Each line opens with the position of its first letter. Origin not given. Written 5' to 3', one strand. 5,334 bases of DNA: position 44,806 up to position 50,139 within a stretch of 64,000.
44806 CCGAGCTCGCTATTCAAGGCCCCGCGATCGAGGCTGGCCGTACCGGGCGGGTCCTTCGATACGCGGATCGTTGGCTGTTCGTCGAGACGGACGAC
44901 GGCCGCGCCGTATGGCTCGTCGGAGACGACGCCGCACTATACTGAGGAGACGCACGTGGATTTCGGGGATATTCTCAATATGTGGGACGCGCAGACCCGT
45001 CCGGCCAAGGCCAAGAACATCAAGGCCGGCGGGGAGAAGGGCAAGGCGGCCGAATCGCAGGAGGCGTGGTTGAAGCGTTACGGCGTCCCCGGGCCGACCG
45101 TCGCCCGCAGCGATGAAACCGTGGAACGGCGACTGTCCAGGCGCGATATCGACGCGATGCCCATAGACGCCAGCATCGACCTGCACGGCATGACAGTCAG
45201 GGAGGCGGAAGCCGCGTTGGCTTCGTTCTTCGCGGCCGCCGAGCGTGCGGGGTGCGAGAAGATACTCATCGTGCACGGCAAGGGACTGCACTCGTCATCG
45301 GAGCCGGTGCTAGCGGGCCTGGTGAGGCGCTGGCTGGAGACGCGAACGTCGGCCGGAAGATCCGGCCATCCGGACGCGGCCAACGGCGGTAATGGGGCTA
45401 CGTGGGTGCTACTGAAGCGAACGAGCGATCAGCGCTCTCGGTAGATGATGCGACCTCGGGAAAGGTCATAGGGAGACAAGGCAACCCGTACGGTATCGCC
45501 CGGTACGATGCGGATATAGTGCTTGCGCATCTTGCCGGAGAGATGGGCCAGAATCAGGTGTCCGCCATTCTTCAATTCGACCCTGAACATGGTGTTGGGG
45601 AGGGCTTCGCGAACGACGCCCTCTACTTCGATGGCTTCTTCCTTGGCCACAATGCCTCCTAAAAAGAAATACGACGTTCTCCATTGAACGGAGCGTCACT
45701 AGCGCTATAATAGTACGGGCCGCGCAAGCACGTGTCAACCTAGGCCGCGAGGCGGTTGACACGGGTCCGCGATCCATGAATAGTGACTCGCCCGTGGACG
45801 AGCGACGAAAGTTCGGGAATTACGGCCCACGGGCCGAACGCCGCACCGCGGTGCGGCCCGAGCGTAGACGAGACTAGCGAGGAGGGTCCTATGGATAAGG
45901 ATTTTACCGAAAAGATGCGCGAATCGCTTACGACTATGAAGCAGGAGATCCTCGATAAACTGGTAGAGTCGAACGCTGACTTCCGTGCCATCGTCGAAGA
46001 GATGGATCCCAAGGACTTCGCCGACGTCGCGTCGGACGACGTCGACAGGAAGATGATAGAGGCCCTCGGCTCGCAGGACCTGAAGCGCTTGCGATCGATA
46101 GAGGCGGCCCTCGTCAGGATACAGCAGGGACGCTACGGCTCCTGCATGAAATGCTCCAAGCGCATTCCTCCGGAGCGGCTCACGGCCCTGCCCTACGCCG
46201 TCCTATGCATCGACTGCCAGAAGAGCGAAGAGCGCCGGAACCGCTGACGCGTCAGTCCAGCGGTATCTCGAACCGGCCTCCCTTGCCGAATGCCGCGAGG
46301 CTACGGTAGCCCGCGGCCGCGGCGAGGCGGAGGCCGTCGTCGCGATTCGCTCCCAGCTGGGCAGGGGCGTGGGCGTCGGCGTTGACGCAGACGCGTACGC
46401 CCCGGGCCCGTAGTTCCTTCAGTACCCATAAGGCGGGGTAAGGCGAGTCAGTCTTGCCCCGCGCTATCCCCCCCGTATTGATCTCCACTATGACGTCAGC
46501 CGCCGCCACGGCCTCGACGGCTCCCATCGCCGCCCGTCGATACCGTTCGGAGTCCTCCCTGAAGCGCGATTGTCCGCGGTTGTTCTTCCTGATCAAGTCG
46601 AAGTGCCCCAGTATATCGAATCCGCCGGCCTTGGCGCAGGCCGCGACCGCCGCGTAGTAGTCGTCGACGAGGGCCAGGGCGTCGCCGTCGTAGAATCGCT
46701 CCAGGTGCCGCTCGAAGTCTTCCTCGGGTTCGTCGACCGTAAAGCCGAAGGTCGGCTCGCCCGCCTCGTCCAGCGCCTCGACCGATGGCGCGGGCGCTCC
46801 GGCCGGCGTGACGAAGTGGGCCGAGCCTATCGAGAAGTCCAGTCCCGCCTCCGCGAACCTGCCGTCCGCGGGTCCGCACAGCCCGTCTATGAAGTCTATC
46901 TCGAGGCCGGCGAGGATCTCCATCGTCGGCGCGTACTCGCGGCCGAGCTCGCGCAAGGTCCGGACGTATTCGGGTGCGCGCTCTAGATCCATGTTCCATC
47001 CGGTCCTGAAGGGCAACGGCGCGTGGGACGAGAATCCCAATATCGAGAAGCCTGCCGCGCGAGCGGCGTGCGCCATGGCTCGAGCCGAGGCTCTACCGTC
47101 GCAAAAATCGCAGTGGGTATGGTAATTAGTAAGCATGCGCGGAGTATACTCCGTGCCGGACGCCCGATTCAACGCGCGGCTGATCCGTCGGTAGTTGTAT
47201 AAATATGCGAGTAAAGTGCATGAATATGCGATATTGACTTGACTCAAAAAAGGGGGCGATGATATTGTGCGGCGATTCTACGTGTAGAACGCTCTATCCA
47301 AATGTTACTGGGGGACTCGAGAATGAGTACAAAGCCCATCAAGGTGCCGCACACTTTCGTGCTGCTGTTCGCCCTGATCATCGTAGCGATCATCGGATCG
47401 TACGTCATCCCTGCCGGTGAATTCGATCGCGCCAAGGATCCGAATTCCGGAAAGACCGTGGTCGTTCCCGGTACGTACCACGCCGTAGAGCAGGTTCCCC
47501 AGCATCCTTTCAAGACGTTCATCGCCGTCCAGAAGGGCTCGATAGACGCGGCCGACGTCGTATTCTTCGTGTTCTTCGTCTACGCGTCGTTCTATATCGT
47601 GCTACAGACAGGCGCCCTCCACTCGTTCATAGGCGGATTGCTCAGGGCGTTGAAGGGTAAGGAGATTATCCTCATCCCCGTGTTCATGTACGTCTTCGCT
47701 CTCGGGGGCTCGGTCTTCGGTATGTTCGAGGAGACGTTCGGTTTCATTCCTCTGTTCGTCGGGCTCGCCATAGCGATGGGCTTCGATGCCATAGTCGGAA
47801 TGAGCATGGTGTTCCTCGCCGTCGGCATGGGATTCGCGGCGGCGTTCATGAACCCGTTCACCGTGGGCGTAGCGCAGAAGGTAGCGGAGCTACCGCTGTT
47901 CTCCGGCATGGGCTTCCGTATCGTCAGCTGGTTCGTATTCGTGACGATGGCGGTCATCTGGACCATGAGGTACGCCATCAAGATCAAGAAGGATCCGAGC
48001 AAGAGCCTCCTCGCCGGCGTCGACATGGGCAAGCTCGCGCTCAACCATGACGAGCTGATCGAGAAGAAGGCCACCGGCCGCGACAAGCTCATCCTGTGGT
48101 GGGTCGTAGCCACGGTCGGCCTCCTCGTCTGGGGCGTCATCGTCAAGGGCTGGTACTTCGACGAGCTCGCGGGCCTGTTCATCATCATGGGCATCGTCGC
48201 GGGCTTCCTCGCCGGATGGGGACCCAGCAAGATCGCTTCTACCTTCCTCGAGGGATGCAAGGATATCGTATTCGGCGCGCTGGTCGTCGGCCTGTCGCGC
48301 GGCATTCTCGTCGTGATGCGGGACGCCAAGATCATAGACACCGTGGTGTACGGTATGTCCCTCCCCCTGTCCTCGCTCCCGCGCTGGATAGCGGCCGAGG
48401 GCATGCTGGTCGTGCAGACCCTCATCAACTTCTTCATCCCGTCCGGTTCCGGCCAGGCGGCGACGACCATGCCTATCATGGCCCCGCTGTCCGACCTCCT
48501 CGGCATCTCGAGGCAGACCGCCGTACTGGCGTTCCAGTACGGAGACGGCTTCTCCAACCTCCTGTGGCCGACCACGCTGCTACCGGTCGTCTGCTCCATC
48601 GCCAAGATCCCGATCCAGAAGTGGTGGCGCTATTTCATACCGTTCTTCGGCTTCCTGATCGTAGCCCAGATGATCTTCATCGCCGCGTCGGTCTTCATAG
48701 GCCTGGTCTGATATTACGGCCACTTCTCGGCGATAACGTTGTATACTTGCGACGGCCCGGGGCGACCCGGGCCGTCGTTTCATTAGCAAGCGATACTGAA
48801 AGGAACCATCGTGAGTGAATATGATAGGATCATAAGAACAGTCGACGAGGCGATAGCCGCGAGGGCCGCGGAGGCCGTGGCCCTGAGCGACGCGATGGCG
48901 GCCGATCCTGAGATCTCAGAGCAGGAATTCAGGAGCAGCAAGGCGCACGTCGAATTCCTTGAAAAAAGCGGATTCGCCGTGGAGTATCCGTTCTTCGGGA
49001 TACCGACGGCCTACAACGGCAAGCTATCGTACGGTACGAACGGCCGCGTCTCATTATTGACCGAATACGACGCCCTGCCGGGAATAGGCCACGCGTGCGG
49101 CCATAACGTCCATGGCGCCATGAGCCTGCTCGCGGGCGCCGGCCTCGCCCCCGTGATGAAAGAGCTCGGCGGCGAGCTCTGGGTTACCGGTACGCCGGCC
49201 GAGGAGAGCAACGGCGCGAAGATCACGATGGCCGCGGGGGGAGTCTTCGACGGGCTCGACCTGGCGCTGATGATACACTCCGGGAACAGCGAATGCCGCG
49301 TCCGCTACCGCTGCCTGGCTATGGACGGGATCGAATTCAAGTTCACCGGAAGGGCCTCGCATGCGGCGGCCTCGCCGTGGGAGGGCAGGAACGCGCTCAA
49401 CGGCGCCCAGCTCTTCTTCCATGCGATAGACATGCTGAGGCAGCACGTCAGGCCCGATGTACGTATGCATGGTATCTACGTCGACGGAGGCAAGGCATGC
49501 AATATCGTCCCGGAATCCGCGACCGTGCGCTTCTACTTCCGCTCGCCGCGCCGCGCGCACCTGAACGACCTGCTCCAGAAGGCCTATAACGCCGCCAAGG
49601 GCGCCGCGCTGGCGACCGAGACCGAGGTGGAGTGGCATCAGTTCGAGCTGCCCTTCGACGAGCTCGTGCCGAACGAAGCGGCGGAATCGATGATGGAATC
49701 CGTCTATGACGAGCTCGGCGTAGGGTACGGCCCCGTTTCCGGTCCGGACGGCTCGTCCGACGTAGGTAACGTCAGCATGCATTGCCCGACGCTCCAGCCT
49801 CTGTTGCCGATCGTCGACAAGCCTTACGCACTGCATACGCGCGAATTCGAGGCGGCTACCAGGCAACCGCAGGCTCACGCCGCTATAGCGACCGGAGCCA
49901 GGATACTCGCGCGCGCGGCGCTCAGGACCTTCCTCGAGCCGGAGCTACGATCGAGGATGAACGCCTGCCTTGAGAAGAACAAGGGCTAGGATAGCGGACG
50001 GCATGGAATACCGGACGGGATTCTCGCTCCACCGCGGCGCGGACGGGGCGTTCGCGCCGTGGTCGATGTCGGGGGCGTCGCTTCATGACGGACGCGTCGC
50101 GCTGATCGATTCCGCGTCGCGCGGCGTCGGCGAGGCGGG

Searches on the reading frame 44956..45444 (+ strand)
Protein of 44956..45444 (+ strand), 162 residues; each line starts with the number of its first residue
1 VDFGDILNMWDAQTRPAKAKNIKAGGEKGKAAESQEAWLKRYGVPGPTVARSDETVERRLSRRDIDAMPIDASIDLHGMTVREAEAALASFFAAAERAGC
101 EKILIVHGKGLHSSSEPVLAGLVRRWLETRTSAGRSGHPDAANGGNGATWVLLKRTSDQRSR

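Call 81: search_protein_families(library=pfam, proteins=[window:44956-45444:+], max_evalue=0.00001)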
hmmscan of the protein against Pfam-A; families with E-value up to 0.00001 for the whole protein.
window:44956-45444:+ (162 aa): 1 family
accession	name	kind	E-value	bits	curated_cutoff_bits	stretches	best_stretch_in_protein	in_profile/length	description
PF01713.27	Smr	-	1.5e-20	73.6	25.7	1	74-154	1-77/77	Smr domain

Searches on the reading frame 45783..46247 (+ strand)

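Call 81: search_protein_families(library=pfam, proteins=[window:45783-46247:+], max_evalue=0.00001)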
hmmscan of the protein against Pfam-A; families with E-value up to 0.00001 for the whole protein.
window:45783-46247:+ (154 aa): 1 family
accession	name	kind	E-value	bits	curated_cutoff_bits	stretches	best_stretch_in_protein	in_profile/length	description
PF01258.23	zf-dskA_traR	-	4.3e-10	39.9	24.9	1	116-151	1-36/36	Prokaryotic dksA/traR C4-type zinc finger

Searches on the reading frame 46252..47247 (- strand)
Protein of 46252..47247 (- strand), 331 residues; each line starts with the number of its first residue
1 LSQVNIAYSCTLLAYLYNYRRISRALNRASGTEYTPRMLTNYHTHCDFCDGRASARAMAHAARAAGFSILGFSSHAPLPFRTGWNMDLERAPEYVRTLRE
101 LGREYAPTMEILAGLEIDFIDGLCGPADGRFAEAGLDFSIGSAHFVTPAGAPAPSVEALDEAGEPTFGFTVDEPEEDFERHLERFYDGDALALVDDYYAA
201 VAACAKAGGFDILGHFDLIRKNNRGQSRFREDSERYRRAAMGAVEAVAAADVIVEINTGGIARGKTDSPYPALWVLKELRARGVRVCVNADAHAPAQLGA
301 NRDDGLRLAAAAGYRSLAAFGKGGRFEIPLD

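Call 82: search_protein_families(library=pfam, proteins=[window:46252-47247:-], max_evalue=0.00001)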
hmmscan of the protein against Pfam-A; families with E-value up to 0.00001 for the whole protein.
window:46252-47247:- (331 aa): 1 family
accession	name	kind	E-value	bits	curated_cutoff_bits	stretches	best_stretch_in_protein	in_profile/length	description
PF02811.25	PHP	-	7.5e-16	59.3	26.4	1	42-258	2-163/164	PHP domain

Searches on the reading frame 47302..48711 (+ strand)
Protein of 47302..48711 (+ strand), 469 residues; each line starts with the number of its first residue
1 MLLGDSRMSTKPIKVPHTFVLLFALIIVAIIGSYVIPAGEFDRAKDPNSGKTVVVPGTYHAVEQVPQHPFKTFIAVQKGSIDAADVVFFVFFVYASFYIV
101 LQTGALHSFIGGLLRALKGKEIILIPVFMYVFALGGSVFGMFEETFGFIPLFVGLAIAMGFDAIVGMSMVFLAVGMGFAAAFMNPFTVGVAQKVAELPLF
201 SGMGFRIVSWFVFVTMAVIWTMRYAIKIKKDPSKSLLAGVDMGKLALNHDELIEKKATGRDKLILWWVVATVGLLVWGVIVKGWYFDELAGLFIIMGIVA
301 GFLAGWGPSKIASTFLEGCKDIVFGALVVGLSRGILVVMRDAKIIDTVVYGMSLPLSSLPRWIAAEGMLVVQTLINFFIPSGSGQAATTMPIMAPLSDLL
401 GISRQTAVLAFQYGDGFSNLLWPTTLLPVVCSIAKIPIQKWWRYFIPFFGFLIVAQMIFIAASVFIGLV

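Call 82: search_protein_families(library=pfam, proteins=[window:47302-48711:+], max_evalue=0.00001)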
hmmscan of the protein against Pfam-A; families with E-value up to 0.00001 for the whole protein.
window:47302-48711:+ (469 aa): 2 families
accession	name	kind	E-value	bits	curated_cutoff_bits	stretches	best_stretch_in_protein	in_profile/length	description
PF03606.21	DcuC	-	8e-97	325.1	23.1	1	16-462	2-458/461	C4-dicarboxylate anaerobic carrier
PF02667.20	SCFA_trans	-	1.8e-08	34.3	27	1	369-462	360-449/453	Short chain fatty acid transporter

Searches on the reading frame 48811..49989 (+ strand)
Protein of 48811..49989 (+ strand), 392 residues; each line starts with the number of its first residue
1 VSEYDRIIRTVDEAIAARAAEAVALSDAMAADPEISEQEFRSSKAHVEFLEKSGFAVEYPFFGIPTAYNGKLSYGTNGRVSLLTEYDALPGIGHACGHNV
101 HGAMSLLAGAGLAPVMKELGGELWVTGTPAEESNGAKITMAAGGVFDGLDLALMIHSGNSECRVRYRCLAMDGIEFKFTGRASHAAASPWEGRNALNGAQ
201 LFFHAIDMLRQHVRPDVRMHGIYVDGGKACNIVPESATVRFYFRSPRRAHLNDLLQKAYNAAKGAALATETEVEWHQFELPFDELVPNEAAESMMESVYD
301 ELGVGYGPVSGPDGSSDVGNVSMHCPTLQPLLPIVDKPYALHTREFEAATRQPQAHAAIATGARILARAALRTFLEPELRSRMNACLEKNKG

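Call 82: search_protein_families(library=pfam, proteins=[window:48811-49989:+], max_evalue=0.00001)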
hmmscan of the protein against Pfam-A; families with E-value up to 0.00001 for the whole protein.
window:48811-49989:+ (392 aa): 2 families
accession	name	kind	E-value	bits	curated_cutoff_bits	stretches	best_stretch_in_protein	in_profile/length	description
PF07687.19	M20_dimer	-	1.1e-08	35.4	21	1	173-264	8-101/107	Peptidase dimerisation domain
PF01546.33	Peptidase_M20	-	9.9e-08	32.6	24.6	1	91-370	26-204/206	Peptidase family M20/M25/M40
